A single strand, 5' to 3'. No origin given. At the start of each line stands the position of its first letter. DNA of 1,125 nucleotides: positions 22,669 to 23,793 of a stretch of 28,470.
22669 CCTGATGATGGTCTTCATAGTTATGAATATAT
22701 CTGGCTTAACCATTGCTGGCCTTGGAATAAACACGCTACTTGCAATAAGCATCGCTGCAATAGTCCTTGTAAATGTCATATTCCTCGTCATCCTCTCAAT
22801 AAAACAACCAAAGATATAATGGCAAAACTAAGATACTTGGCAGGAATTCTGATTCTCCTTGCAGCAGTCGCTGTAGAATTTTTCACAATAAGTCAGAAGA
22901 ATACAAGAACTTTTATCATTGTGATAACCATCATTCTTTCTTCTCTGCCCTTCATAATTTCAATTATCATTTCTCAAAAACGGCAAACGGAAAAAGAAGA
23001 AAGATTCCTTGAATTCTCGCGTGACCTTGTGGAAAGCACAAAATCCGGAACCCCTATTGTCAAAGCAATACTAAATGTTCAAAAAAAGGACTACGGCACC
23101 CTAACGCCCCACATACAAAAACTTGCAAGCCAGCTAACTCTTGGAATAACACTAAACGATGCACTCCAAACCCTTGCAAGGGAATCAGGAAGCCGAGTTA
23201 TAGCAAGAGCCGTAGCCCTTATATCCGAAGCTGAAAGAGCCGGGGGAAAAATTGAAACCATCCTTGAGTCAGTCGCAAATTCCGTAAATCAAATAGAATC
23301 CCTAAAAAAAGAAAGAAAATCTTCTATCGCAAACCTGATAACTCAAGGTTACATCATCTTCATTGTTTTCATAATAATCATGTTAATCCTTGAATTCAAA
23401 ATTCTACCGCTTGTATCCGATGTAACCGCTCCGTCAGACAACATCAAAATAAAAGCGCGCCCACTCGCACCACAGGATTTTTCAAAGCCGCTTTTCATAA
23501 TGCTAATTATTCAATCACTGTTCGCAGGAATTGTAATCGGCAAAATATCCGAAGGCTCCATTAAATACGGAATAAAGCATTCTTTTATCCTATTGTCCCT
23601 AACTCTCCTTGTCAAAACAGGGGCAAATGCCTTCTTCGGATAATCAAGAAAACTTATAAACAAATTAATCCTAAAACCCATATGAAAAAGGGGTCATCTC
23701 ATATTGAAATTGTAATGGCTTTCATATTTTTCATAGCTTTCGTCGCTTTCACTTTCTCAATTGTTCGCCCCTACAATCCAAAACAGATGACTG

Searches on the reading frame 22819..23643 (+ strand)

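Call 9: search_protein_families(library=pfam, proteins=[window:22819-23643:+], max_evalue=0.01)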
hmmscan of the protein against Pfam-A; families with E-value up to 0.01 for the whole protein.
window:22819-23643:+ (274 aa): 1 family
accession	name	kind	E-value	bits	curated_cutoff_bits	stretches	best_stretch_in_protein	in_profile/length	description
PF00482.28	T2SSF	-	9.2e-18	64.9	25.2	1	66-191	1-123/125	Type II secretion system (T2SS), protein F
